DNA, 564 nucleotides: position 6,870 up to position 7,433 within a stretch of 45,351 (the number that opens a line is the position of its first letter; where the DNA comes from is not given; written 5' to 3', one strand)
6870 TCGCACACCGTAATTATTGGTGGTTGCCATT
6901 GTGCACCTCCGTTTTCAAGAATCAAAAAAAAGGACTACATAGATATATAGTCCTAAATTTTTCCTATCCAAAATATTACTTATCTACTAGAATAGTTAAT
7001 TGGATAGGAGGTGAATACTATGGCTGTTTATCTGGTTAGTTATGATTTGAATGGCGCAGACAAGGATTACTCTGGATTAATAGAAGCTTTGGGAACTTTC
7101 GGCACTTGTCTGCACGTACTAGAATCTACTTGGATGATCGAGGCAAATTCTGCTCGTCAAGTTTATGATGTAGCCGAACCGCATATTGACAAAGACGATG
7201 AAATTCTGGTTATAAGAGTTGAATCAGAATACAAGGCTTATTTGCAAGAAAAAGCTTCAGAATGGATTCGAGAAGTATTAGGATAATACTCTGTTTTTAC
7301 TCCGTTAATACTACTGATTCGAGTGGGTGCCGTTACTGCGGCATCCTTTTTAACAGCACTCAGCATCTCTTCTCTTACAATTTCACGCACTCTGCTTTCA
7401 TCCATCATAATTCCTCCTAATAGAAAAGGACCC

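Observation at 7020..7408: Solo Cas2/VapD-like gene convergently overlapping a 56-aa ORF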

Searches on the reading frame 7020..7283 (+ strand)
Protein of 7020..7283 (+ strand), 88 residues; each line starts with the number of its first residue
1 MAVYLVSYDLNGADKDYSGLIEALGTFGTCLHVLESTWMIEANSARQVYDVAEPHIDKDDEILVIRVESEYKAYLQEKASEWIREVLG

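Call 6: search_protein_families(library=pfam, proteins=[window:7020-7283:+], max_evalue=10)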
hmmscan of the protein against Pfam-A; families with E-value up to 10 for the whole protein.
window:7020-7283:+ (88 aa): 2 families
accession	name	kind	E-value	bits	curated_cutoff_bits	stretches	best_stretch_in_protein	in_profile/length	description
PF02750.19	Synapsin_C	-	0.016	15.2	22.5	1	46-80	85-119/203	Synapsin, ATP binding domain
PF09827.14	CRISPR_Cas2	-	0.032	14.8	23.8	1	3-71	2-70/74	CRISPR associated protein Cas2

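Call 7: search_protein_families(library=phrogs, proteins=[window:7020-7283:+], max_evalue=1)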
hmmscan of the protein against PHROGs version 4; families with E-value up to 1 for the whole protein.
window:7020-7283:+ (88 aa): 2 families
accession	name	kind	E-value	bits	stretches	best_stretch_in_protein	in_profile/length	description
phrog_1090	-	unknown function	2.1e-19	70.5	1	1-85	1-86/90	-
phrog_8593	-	unknown function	0.16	11.9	1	37-88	9-60/487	-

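Call 8: search_solved_structures(query=window:7020-7283:+, max_evalue=10, show_alignments=3)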
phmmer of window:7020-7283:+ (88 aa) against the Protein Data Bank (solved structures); distinct sequences matched with E-value up to 10: 2.
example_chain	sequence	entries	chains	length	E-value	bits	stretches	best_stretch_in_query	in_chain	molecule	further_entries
1i7l_A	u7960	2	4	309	0.31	14.6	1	45-80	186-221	SYNAPSIN II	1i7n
7dsu_A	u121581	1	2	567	2.1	12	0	35-85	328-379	Mbo45V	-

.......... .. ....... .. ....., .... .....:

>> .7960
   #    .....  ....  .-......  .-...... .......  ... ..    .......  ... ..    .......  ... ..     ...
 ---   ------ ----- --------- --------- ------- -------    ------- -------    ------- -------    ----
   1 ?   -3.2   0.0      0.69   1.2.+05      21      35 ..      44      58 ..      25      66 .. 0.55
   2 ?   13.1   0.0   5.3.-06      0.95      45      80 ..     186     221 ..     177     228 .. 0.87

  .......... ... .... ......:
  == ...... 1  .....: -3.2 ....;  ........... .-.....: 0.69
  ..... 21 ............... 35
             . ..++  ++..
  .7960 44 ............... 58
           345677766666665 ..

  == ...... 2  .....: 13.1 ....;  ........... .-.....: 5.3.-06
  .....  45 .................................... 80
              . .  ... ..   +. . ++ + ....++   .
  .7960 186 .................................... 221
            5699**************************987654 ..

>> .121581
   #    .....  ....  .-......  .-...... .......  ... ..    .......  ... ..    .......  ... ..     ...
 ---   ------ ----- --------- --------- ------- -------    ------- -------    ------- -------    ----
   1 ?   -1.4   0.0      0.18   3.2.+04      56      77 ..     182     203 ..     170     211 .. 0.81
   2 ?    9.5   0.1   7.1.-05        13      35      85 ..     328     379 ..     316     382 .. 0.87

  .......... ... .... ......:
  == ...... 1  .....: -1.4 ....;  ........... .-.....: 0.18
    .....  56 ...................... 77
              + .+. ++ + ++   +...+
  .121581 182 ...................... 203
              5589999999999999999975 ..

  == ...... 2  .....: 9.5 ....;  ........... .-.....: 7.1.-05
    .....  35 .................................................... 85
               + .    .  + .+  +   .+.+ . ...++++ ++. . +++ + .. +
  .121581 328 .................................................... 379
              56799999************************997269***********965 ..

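Call 10: find_homologous_proteins(query=window:7020-7283:+, max_evalue=0.001)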
Query window:7020-7283:+ (88 aa): 2 proteins with E <= 0.001 among 2 candidates.
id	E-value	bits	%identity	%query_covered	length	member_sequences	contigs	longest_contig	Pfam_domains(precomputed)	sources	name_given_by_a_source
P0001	1.2e-48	180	95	100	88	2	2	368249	-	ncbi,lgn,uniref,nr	ncbi:hypothetical protein [Paenibacillus peoriae]|uniref:hypothetical protein n=1 Tax=Paenibacillus 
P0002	3.6e-8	51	35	100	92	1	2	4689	-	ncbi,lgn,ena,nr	ncbi:MAG TPA: hypothetical protein DF383_05570 [Deltaproteobacteria bacterium]|nr:hypothetical prote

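Call 18: find_encoding_contigs(protein=P0001, flank=10000, max_places=6)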
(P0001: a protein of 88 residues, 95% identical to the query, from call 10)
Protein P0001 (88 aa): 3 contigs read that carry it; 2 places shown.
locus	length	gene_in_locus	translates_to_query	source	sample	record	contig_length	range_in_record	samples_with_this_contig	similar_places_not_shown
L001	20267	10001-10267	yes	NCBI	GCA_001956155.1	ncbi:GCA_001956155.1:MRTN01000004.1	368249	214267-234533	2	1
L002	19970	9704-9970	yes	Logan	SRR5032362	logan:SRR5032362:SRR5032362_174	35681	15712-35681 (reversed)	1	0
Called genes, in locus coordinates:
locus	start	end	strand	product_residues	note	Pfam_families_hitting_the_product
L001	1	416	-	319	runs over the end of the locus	PF04542:Sigma70_r2, PF08281:Sigma70_r4_2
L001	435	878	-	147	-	PF02627:CMD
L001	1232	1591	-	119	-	PF09682:Phage_holin_6_1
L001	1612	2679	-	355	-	PF01520:Amidase_3, PF07833:Cu_amine_oxidN1 (faint)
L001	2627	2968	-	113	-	-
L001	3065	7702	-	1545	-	-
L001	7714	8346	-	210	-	PF21277:T6SS_VgrG3-like_C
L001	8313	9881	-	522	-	-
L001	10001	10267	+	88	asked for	-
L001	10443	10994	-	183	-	-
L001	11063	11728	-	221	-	-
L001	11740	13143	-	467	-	-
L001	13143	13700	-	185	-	PF24175:SU10_adaptor (weak)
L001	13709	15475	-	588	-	PF12708:Pect-lyase_RHGA_epim, PF13229:Beta_helix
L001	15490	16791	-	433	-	-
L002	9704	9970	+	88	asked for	-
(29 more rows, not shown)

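Call 19: find_encoding_contigs(protein=P0002, flank=10000, max_places=6)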
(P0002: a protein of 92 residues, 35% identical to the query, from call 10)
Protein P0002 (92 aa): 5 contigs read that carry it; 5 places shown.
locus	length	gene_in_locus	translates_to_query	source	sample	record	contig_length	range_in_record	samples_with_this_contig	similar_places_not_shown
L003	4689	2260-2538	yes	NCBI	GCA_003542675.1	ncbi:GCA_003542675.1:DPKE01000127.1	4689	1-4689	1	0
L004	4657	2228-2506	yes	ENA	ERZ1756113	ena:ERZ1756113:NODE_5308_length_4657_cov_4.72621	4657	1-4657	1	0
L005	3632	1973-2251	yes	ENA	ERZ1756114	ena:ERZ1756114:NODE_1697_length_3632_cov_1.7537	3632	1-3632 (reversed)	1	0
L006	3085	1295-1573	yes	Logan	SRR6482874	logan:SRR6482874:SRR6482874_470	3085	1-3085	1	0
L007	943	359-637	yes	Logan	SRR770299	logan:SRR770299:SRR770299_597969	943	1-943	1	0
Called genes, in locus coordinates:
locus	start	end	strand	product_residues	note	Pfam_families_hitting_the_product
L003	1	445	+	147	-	PF02384:N6_Mtase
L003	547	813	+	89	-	PF13173:AAA_14 (weak)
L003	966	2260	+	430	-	PF13173:AAA_14, PF13635:DUF4143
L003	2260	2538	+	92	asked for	-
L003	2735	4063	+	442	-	PF01420:Methylase_S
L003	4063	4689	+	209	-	?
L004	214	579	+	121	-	PF02384:N6_Mtase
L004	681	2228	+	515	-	PF13173:AAA_14, PF13635:DUF4143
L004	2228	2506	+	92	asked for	-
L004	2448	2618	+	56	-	-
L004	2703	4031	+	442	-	PF01420:Methylase_S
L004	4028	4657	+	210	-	?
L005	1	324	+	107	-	?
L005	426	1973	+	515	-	PF13173:AAA_14, PF13635:DUF4143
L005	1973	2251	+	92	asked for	-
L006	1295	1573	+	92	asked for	-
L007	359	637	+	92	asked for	-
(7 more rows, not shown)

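Call 20: predict_structure(alignment_id=A1)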
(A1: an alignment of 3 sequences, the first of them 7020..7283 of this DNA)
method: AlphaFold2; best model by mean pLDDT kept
length: 88 residues; sequences in the alignment: 3
mean_pLDDT: 47.5   pTM: 0.36
mean pLDDT of the five models: 47.5, 44.9, 43.7, 42.2, 38.0
residues with pLDDT >= 90: 0; 70-90: 0; 50-70: 40; < 50: 48
segments of 3 or more residues with pLDDT < 50: 1-15, 25-45, 60-62, 86-88
pLDDT, mean of each block of 10 residues (from residue 1): 40 49 46 34 46 51 52 57 54
secondary structure, 60 per line:
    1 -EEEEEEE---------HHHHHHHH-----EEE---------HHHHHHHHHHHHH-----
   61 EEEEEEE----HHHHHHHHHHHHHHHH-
elements in order: E2-8 H18-25 E31-33 H43-55 E61-67 H72-87

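Call 22: search_protein_representatives(alignment_id=A1)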
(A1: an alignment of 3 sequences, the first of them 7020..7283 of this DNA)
Query: 3 sequences, 88 profile positions. Proteins with E-value up to 0.001 (for the whole library): 3227; up to 1e-10: 728; up to 1e-30: 1. The best 150 are listed.
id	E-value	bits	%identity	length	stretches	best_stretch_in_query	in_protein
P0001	2.7e-46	171.9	-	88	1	1-88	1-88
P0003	1.5e-28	115.0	-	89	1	1-86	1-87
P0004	1.7e-26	108.4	-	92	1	3-87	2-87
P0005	3.1e-26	107.6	-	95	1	1-86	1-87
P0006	4.9e-26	106.9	-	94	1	1-85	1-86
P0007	1.3e-25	105.6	-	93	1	1-87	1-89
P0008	1.8e-25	105.1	-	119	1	3-85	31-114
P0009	6.2e-25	103.4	-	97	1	1-86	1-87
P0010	6.3e-25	103.4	-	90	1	3-88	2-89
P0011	1.8e-24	101.9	-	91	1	1-86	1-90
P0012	2.2e-24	101.6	-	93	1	3-88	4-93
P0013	3.2e-24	101.1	-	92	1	1-86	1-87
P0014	3.3e-24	101.1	-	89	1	1-87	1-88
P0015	4.1e-24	100.8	-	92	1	3-86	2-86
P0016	2.7e-23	98.2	-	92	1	3-86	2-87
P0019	2.1e-22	95.3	-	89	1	1-86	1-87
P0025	3.1e-21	91.6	-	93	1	1-86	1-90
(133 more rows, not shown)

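Call 25: search_protein_families(library=pfam, alignment_id=A3, max_evalue=1)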
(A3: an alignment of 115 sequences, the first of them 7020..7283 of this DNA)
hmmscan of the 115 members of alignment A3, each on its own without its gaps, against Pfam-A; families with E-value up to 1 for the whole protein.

A. member 1, window:7020-7283:+ (88 aa): 2 families
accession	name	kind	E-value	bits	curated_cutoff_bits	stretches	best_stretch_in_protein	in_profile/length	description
PF02750.19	Synapsin_C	-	0.016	15.2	22.5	1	46-80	85-119/203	Synapsin, ATP binding domain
PF09827.14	CRISPR_Cas2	-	0.032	14.8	23.8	1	3-71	2-70/74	CRISPR associated protein Cas2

B. families by the number of members that match (of 115 scanned): 56 families (the first 25 are shown)
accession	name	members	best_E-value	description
PF09827.14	CRISPR_Cas2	52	1.6e-08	CRISPR associated protein Cas2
PF15300.11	INT_SG_DDX_CT_C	6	0.0043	INTS6/SAGE1/DDX26B/CT45 C-terminus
PF13024.11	DUF3884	5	0.0085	Protein of unknown function (DUF3884)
PF06989.17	BAALC_N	4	0.0058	BAALC N-terminus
PF16521.10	Myosin-VI_CBD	3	0.023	Myosin VI cargo binding domain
PF02750.19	Synapsin_C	2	0.016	Synapsin, ATP binding domain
PF08092.16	Toxin_22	2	0.021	Magi peptide toxin family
PF19739.5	DUF6228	2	0.11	Family of unknown function (DUF6228)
PF25583.1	WCX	1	0.00061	WCX domain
PF19291.4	TREH_N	1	0.0017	Trehalase-like, N-terminal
PF07423.16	DUF1510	1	0.0036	Domain of unknown function (DUF1510)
PF03808.19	Glyco_tran_WecG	1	0.0037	Glycosyl transferase WecG/TagA/CpsF family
PF13384.12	HTH_23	1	0.0059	Homeodomain-like domain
PF23252.1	KH_PARP14_5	1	0.0099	PARP14, fifth type I KH domain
PF01950.21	FBPase_3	1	0.018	Fructose-1,6-bisphosphatase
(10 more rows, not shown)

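Call 26: search_protein_families(library=ncbifam, alignment_id=A3, max_evalue=1)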
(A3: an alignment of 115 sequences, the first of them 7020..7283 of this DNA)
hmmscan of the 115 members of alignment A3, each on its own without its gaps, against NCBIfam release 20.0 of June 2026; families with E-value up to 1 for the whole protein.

A. member 1, window:7020-7283:+ (88 aa): 0 families

B. families by the number of members that match (of 115 scanned): 49 families (the first 25 are shown)
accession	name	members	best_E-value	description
TIGR01573.1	cas2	28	2.9e-05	CRISPR-associated endonuclease Cas2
NF047832.1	caspase_w_EACC1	3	0.11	caspase, EACC1-associated type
NF047954.1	PrpdilGlycDhGldA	2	0.014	bifunctional L-1,2-propanediol dehydrogenase/glycerol dehydrogenase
NF045967.1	MAG2950_fam_LP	1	0.008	MAG2950 family lipoprotein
NF050191.1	Npun_F0296_dom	1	0.0094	Npun_F0296 family exosortase-dependent surface protein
TIGR04159.2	methbact_MbnB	1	0.011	methanobactin biosynthesis protein MbnB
NF041126.1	FBP_aldo_phos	1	0.016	fructose-1,6-bisphosphate aldolase/phosphatase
NF051898.1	MBSP1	1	0.026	biosurfactant protein 1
NF040804.1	blaOXA-1089_like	1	0.026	OXA-1089 family carbapenem-hydrolyzing class D beta-lactamase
NF040510.1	avirulen_svx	1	0.028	Svx/AvrXca family virulence/avirulence protein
TIGR02318.1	phosphono_phnM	1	0.033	phosphonate metabolism protein PhnM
TIGR00696.1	wecG_tagA_cpsF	1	0.033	WecB/TagA/CpsF family glycosyltransferase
NF045995.1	MAG0865_DivIVA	1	0.033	MAG0865 family DivIVA-related protein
NF007436.0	PRK09982.1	1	0.038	universal stress protein UspD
NF058610.1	epi_export_YydI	1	0.038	YydI family epipeptide exporter ATP-binding subunit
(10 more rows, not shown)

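Call 27: search_solved_structures(query=A3, max_evalue=10, show_alignments=4)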
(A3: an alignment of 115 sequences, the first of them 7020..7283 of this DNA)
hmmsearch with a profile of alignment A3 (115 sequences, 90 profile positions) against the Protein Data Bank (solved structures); distinct sequences matched with E-value up to 10: 7.
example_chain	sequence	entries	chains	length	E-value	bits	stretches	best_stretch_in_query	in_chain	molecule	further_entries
7mi4_E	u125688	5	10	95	0.15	15.6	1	2-57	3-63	CRISPR-associated endoribonuclease Cas2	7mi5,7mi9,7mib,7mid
4es1_A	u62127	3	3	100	0.31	14.6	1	1-75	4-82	BH0342 protein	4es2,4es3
8eoz_B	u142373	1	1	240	0.48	13.9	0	14-59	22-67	C3HR3_4r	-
7y8d_A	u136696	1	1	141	0.52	13.8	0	56-87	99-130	Bcl-2-like protein 1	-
5vq9_D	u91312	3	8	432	1.2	12.7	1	31-68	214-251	Pachytene checkpoint protein 2 homolog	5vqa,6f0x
7l9p_A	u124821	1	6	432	1.2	12.7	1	31-68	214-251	Pachytene checkpoint protein 2 homolog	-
7apk_G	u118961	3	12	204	1.2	12.6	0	4-27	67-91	THO complex subunit 7 homolog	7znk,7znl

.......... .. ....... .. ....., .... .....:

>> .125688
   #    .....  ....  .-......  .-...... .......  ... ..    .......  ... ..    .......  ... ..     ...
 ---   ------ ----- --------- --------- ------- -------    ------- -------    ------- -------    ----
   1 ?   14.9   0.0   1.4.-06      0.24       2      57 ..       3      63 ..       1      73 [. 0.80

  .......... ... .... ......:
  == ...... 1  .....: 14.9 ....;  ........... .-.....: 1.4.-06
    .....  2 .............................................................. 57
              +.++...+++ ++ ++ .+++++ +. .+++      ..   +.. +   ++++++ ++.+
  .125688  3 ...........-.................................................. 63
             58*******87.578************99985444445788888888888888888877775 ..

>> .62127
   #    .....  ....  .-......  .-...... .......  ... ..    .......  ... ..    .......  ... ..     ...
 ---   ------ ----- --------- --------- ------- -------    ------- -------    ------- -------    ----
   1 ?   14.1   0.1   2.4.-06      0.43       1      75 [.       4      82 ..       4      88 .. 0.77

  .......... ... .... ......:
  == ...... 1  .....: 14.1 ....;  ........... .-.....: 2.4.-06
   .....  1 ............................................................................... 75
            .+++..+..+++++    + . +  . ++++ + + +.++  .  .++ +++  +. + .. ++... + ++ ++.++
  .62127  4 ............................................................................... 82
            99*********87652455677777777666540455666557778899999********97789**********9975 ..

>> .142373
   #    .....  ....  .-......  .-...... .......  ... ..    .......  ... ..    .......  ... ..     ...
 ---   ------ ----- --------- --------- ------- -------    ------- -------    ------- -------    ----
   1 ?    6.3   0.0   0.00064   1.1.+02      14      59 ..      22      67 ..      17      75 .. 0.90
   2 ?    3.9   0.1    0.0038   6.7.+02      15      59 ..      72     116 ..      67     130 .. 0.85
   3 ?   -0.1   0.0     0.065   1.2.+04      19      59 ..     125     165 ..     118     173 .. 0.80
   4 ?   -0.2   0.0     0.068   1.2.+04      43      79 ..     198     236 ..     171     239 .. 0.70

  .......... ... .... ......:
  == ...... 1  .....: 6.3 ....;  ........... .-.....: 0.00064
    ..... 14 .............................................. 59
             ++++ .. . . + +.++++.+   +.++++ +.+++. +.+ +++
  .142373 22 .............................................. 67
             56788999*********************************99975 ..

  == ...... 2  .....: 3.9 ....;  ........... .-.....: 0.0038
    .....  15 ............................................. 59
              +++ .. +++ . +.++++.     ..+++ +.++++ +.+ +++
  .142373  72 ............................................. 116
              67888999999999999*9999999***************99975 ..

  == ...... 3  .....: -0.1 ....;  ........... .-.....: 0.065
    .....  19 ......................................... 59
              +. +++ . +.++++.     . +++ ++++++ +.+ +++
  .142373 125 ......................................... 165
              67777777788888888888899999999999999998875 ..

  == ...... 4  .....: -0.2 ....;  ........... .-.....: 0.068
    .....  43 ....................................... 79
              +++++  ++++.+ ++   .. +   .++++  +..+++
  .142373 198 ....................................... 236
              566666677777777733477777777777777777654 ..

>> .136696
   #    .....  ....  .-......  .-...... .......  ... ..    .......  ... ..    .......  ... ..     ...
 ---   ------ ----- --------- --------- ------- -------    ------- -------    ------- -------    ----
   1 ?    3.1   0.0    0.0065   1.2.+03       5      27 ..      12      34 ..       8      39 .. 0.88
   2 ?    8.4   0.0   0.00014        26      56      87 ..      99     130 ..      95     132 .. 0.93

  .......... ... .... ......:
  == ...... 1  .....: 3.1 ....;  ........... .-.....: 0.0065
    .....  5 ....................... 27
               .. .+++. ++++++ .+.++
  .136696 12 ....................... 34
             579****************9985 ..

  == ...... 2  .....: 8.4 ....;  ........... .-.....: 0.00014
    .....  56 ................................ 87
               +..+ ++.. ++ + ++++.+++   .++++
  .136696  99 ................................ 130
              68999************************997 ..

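Call 28: search_protein_families(library=padloc, alignment_id=A3, max_evalue=1)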
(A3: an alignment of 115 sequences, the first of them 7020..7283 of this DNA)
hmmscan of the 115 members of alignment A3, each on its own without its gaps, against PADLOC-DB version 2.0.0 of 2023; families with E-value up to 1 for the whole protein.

A. member 1, window:7020-7283:+ (88 aa): 1 family
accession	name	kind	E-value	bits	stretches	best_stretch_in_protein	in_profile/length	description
PDLC01443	Cas2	-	0.012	14.1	1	3-73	2-70/86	"CAS-I,CAS-II,CAS-III,CAS-IV,CAS-V,CAS-VI; acquisition_2"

B. families by the number of members that match (of 115 scanned): 29 families (the first 25 are shown)
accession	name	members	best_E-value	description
PDLC01649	Cas2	47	4.2e-08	"CAS-I,CAS-II,CAS-III,CAS-IV,CAS-V,CAS-VI; acquisition_2"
PDLC01443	Cas2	42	1.1e-08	"CAS-I,CAS-II,CAS-III,CAS-IV,CAS-V,CAS-VI; acquisition_2"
PDLC02078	Cas2b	32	2.9e-08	-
PDLC00935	Cas2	28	7.7e-06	CRISPR-associated endonuclease Cas2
PDLC02027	Cas2d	21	2.5e-05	-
PDLC01251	Cas2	18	5.1e-06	"CAS-I,CAS-II,CAS-III,CAS-IV,CAS-V,CAS-VI; acquisition_2"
PDLC01756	Cas2g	16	6e-06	-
PDLC02070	Cas2_II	8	0.00012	-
PDLC01338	Cas2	6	1.9e-05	"CAS-I,CAS-II,CAS-III,CAS-IV,CAS-V,CAS-VI; acquisition_2"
PDLC01748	Cas2_IIIa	4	0.00012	-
PDLC02074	Cas2_IIIb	3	0.00041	-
PDLC01525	Cas2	3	0.001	"CAS-I,CAS-II,CAS-III,CAS-IV,CAS-V,CAS-VI; acquisition_2"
PDLC02281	AbiEi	2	0.0012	AbiEi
PDLC01652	WYL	1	0.0015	"CAS-I,CAS-II,CAS-III,CAS-IV,CAS-V,CAS-VI; associated_signaling"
PDLC02613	DrmC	1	0.0026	DrmC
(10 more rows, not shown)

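Call 34: find_related_loci(query=A4, collection=viral_contigs, flank=5000)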
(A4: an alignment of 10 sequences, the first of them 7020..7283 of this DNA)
Query A4 (88 aa) in viral_contigs; peptide patterns used: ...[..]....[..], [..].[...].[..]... (x = any residue, [..] = any of these).
54 stretches matched a pattern; 32 encode a relative of the query (tblastn E <= 1e-3); 32 distinct loci.
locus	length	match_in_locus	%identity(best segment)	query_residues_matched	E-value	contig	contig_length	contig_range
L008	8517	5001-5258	48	1-85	3e-23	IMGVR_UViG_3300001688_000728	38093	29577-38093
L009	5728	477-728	44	1-83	2e-20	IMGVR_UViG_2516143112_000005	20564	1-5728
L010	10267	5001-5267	37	1-87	3e-18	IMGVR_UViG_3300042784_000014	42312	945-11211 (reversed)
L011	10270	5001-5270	40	1-88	7e-18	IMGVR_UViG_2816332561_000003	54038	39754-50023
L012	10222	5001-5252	38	1-83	1e-17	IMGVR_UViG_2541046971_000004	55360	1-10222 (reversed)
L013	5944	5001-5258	37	1-85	3e-17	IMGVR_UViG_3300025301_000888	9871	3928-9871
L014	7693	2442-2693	33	3-85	6e-16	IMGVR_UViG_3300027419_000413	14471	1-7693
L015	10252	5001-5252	33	3-85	6e-16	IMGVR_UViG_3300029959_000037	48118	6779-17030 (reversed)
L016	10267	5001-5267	39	1-85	9e-16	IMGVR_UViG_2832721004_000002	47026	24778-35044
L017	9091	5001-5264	38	1-85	3e-15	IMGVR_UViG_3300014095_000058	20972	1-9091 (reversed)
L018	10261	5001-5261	40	1-84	7e-15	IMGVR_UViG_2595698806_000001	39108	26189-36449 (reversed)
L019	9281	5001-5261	40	1-84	7e-15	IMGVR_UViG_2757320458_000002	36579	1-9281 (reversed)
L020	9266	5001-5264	31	1-87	1e-14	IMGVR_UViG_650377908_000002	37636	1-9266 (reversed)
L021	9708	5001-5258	40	3-87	4e-14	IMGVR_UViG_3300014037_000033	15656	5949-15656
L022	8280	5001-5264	38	3-88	5e-14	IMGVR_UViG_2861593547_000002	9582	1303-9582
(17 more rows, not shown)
